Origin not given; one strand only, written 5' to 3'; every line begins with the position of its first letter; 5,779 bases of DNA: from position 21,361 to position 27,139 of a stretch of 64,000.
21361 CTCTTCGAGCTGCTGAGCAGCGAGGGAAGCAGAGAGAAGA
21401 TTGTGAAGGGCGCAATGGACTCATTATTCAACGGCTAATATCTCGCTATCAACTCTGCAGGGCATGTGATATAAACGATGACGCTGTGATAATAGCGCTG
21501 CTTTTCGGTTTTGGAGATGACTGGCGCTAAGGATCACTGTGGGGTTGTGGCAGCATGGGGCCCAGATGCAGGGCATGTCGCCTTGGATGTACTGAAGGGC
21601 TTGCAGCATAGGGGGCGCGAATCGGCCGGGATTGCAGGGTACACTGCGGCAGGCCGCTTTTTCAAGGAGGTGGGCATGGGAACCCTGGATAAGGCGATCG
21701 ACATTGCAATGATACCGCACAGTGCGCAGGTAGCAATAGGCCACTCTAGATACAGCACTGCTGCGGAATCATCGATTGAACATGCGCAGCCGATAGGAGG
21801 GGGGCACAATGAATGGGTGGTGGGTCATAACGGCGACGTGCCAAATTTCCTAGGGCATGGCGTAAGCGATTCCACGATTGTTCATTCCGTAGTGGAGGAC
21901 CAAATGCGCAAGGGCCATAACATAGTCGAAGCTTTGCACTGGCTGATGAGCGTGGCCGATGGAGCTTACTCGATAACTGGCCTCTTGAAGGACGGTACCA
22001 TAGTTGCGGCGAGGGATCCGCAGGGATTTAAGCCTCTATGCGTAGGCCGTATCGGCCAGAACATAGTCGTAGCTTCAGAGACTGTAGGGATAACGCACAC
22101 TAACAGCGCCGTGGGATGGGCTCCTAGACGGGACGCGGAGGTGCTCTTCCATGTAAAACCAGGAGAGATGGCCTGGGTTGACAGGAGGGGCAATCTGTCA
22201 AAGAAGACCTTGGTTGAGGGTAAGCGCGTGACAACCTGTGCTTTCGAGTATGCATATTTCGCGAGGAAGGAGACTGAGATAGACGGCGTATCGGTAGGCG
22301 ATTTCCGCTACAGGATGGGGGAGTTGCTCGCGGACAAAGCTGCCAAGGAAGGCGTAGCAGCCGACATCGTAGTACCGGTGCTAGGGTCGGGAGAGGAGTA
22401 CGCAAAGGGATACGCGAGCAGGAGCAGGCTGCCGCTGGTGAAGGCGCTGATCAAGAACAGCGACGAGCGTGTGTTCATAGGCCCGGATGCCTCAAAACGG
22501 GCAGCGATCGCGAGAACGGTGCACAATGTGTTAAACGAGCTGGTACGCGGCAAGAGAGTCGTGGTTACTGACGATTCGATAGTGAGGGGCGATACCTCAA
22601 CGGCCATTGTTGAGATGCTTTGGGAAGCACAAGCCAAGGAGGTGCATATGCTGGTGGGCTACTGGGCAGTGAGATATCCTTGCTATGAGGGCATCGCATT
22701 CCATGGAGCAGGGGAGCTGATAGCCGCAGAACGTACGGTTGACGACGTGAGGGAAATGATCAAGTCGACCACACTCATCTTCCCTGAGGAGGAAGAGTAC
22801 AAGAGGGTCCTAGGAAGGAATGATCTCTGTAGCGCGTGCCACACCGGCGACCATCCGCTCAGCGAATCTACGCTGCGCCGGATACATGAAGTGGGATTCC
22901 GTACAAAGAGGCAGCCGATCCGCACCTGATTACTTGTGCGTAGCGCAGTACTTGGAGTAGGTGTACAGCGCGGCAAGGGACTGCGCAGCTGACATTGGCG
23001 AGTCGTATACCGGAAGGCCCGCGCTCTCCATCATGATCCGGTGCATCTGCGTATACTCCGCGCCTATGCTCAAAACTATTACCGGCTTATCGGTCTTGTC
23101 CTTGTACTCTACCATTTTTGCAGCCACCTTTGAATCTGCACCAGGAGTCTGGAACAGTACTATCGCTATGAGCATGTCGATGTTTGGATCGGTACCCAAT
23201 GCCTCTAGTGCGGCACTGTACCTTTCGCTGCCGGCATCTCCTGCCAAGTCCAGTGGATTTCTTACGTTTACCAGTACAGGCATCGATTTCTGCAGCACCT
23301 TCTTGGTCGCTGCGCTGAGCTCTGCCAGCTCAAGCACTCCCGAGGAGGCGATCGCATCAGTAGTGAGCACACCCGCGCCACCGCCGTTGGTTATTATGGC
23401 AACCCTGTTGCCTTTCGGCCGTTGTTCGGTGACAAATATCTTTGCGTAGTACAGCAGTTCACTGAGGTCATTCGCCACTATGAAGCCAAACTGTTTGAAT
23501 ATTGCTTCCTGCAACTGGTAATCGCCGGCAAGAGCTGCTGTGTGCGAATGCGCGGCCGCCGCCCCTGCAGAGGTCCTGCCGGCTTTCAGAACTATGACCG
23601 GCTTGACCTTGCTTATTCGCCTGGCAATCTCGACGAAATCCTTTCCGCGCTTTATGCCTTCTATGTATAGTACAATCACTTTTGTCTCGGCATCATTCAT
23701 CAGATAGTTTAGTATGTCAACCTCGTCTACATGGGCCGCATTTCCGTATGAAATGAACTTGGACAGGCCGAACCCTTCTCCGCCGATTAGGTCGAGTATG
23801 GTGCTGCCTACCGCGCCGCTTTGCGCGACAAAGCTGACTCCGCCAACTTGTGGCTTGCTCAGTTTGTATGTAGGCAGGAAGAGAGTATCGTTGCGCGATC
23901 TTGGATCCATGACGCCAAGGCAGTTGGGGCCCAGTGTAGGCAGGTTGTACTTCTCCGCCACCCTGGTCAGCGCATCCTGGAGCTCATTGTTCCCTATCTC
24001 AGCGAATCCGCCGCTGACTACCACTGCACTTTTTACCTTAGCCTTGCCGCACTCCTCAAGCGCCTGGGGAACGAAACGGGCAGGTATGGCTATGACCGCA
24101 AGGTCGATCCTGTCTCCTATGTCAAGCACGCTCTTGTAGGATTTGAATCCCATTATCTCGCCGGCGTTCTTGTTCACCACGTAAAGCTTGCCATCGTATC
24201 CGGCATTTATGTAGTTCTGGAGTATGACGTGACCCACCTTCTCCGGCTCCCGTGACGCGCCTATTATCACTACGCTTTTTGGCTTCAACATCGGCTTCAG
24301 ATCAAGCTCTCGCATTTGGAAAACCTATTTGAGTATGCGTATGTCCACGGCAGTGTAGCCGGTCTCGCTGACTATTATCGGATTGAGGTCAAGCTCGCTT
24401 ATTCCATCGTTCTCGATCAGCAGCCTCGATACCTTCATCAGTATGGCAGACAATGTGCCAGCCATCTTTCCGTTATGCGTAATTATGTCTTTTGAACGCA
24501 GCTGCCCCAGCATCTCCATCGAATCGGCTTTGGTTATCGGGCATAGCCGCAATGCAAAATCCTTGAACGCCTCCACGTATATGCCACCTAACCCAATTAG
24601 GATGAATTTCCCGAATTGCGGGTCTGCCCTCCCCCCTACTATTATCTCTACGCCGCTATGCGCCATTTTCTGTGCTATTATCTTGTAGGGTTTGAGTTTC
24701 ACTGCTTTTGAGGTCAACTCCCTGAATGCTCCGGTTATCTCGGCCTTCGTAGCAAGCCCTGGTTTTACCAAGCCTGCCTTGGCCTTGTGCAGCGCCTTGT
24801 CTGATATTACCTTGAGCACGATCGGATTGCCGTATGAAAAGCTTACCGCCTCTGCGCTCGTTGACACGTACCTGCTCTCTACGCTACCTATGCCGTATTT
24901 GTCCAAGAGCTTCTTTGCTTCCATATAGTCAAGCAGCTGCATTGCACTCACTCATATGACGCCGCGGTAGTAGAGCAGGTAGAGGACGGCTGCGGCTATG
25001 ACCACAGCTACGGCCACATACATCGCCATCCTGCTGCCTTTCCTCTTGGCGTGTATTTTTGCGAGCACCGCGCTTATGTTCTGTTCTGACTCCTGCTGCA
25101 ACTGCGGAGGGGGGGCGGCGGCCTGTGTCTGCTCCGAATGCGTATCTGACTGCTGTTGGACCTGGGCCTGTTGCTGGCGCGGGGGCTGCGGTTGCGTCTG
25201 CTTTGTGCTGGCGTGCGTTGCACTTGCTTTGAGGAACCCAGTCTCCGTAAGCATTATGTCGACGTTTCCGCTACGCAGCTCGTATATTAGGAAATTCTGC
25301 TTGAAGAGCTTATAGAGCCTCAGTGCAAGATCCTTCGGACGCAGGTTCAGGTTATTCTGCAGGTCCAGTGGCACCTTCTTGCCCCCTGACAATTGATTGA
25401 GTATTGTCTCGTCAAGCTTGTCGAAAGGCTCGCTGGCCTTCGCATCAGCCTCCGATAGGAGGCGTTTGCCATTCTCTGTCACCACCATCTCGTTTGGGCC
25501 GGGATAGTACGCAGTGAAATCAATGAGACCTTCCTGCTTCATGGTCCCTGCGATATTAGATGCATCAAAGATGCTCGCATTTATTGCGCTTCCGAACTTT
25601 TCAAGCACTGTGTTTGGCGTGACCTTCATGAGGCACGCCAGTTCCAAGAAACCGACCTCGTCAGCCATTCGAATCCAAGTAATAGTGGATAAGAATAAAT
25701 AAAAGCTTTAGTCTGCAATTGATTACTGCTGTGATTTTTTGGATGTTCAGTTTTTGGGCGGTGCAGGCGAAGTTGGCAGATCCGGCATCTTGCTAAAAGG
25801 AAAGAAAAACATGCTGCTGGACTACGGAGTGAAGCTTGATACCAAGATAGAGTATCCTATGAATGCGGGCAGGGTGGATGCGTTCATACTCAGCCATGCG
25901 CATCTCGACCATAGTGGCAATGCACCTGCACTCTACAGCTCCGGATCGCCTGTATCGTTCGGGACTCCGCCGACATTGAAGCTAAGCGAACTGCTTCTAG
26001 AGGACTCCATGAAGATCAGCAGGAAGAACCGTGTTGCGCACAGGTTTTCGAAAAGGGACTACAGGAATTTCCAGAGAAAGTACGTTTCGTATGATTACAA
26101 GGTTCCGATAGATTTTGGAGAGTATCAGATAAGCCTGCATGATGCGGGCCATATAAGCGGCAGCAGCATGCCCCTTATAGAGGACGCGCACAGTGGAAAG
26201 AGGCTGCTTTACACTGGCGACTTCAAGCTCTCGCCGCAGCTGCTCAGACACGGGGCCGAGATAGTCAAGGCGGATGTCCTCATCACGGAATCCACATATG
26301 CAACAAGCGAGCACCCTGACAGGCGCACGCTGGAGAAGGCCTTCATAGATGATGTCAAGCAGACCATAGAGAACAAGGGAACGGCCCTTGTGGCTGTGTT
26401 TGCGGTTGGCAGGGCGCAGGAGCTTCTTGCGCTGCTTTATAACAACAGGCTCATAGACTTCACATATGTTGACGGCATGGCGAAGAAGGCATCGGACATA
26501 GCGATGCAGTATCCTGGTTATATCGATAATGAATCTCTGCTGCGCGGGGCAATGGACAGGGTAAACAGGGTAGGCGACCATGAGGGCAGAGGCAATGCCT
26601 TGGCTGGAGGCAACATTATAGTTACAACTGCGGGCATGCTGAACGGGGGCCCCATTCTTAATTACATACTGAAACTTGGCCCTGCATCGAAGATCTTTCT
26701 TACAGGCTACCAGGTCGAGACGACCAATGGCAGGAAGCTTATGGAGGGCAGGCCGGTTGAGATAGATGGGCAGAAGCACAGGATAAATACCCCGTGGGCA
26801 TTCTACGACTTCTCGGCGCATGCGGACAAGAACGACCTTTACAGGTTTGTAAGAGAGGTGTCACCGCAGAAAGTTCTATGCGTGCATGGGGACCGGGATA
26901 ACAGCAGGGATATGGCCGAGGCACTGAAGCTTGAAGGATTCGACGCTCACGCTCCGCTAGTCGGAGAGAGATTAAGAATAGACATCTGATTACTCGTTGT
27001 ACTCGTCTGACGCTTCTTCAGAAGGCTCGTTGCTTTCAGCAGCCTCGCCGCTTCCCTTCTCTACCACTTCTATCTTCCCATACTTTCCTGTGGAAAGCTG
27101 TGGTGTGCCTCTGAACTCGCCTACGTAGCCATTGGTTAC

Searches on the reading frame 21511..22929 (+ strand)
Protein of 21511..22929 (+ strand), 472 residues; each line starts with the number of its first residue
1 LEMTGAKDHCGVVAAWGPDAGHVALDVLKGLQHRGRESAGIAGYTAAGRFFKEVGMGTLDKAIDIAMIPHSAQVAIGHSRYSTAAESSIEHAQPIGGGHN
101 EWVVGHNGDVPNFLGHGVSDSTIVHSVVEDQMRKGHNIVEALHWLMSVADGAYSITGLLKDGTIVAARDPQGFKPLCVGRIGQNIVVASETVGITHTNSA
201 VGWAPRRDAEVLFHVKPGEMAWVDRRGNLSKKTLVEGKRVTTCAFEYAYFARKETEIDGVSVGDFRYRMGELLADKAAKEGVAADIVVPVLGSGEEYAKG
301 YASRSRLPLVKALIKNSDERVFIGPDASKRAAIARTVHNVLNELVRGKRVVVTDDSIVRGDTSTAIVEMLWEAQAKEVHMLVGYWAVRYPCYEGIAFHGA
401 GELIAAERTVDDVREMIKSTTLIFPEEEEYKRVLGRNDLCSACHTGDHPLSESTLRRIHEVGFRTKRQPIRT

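Call 91: search_protein_families(library=pfam, proteins=[window:21511-22929:+], max_evalue=0.0001)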
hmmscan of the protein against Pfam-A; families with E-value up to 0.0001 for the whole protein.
window:21511-22929:+ (472 aa): 2 families
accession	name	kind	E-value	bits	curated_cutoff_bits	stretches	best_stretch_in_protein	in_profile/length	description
PF13522.11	GATase_6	-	1.7e-09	38.2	27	1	70-190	8-130/130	Glutamine amidotransferase domain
PF00156.33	Pribosyltran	-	7.2e-05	22.6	26.3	0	283-382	29-122/158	Phosphoribosyl transferase domain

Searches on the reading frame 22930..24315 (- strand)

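Call 91: search_protein_families(library=pfam, proteins=[window:22930-24315:-], max_evalue=0.0001)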
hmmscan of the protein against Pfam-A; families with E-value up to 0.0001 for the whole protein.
window:22930-24315:- (461 aa): 5 families
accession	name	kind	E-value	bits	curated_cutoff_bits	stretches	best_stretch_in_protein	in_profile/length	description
PF13607.11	Succ_CoA_lig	-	6.4e-51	172.2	27.4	1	158-294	2-138/138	Succinyl-CoA ligase like flavodoxin domain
PF13380.12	CoA_binding_2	-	1.1e-21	77.9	22.8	1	13-136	1-114/116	CoA binding domain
PF02629.25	CoA_binding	-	1.6e-12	48.5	22.3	1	11-101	2-95/97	CoA binding domain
PF19045.5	Ligase_CoA_2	-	1.6e-07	31.9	23.7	1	305-416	1-116/162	Ligase-CoA domain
PF00549.24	Ligase_CoA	-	3.7e-06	27.5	24.5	0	335-444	9-122/128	CoA-ligase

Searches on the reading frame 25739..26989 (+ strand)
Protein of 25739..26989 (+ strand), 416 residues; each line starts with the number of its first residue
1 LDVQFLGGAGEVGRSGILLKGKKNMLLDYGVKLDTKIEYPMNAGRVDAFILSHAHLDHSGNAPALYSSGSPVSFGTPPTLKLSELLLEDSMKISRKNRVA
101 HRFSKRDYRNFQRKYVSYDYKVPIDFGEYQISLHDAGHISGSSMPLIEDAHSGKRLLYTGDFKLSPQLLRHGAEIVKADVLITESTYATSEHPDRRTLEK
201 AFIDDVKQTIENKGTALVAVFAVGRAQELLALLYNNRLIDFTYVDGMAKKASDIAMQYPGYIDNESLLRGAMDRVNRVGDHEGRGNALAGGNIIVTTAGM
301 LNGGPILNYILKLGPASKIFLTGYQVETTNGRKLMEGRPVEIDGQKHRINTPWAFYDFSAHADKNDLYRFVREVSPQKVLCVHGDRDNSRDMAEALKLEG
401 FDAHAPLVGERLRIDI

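Call 91: search_protein_families(library=pfam, proteins=[window:25739-26989:+], max_evalue=0.0001)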
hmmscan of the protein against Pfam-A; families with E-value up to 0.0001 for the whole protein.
window:25739-26989:+ (416 aa): 4 families
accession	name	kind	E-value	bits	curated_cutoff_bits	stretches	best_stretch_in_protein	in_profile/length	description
PF07521.17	RMMBL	-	7.3e-14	51.9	21.6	1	354-406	9-63/63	Zn-dependent metallo-hydrolase RNA specificity domain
PF10996.14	Beta-Casp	-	9.1e-11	42.8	27.7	1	226-334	1-120/120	Beta-Casp domain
PF00753.33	Lactamase_B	-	2.9e-07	31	22.7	1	17-171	10-159/196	Metallo-beta-lactamase superfamily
PF12706.13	Lactamase_B_2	-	2.6e-06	27.6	27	1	43-194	28-173/200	Beta-lactamase superfamily domain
